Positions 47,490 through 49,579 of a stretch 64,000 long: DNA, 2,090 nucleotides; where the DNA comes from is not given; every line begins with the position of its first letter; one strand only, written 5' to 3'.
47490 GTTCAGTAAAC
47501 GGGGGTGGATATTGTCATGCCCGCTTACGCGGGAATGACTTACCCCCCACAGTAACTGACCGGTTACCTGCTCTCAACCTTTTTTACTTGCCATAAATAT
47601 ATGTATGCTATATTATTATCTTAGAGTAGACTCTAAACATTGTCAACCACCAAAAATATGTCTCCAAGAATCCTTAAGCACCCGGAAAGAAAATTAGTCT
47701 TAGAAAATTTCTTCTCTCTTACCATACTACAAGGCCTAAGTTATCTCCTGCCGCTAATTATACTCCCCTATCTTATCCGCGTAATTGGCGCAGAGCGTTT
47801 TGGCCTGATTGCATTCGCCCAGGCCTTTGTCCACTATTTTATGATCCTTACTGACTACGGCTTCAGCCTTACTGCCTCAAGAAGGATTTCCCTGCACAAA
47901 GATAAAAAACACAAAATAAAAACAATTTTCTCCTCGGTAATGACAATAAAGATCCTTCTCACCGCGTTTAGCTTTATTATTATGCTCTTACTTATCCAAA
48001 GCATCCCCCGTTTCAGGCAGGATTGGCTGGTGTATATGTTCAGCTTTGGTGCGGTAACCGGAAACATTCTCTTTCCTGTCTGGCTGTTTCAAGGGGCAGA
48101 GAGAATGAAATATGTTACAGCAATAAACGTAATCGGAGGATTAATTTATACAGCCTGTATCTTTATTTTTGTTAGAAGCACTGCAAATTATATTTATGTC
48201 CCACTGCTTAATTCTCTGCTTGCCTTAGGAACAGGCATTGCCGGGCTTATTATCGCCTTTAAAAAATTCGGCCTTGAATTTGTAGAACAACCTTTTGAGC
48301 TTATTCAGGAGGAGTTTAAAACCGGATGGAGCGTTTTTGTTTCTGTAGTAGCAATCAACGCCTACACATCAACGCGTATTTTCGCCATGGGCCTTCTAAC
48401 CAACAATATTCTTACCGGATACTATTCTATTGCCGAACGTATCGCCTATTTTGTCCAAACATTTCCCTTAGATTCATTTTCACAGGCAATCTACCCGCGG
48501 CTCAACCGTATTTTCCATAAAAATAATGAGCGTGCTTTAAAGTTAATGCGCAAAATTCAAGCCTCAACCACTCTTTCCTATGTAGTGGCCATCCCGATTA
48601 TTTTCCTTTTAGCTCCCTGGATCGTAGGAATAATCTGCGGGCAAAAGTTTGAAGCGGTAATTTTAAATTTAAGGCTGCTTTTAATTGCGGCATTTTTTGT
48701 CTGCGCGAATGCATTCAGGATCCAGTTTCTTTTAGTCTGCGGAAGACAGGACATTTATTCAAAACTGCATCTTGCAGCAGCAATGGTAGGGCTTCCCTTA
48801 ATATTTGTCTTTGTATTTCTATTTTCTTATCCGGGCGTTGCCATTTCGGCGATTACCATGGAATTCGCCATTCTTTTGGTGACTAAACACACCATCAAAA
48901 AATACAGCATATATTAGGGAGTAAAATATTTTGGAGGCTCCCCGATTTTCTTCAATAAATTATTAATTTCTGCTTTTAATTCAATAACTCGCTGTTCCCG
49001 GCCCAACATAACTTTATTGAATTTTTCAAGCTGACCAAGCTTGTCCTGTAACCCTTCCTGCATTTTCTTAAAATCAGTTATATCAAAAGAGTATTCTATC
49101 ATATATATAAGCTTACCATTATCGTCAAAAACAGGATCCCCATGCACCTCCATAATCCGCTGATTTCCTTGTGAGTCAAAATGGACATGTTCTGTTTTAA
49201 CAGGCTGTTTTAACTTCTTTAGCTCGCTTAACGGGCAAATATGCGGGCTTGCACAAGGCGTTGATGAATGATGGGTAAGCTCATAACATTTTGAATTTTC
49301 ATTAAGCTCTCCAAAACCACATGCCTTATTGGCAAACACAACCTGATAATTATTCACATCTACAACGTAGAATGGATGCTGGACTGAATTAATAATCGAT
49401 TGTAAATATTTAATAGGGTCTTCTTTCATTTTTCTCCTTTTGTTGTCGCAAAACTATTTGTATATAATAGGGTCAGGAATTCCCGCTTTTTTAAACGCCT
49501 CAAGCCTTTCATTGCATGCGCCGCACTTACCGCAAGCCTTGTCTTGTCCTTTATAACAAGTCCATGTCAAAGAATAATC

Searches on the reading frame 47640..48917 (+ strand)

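Call 3: search_protein_families(library=pfam, proteins=[window:47640-48917:+], max_evalue=0.01)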
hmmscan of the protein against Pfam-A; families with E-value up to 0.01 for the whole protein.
window:47640-48917:+ (425 aa): 2 families
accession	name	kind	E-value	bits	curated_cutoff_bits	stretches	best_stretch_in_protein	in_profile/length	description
PF01943.22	Polysacc_synt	-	1.3e-49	169.5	28.2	1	20-291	1-273/274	Polysaccharide biosynthesis protein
PF13440.11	Polysacc_synt_3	-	3e-10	40.3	23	1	45-340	2-291/293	Polysaccharide biosynthesis protein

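Call 4: search_protein_families(library=ncbifam, proteins=[window:47640-48917:+], max_evalue=0.01)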
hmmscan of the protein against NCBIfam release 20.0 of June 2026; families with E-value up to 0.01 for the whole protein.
window:47640-48917:+ (425 aa): 0 families

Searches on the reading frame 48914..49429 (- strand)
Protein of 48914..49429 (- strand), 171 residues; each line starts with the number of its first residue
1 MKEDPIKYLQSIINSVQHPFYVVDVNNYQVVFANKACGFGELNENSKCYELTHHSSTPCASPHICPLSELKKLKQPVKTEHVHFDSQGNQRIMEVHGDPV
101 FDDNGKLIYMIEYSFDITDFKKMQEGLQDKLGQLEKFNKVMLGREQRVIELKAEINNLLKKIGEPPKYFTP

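Call 3: search_protein_families(library=pfam, proteins=[window:48914-49429:-], max_evalue=0.01)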
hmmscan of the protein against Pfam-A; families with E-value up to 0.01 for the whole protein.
window:48914-49429:- (171 aa): 3 families
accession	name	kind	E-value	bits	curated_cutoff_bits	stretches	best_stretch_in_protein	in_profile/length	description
PF08448.16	PAS_4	-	2.4e-07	31.4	23.1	1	14-121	2-109/110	PAS fold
PF13426.13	PAS_9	-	7.4e-06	26.6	27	1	23-119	6-103/103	PAS domain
PF13188.13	PAS_8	-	0.0088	16.4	21.8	0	8-36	2-29/65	PAS domain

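Call 4: search_protein_families(library=ncbifam, proteins=[window:48914-49429:-], max_evalue=0.01)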
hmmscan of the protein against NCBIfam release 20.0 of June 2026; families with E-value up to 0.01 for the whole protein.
window:48914-49429:- (171 aa): 3 families
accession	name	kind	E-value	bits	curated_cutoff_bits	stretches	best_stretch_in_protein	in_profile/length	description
TIGR00229.1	sensory_box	domain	3e-05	24.2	22.9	1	73-126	73-125/126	PAS domain S-box protein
NF010077.0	PRK13559.1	subfamily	0.00012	21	361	1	80-125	120-165/364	hypothetical protein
NF052306.1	BluLightHisKinLov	equivalog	0.0057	15.6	450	1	76-125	95-144/334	blue-light-activated histidine kinase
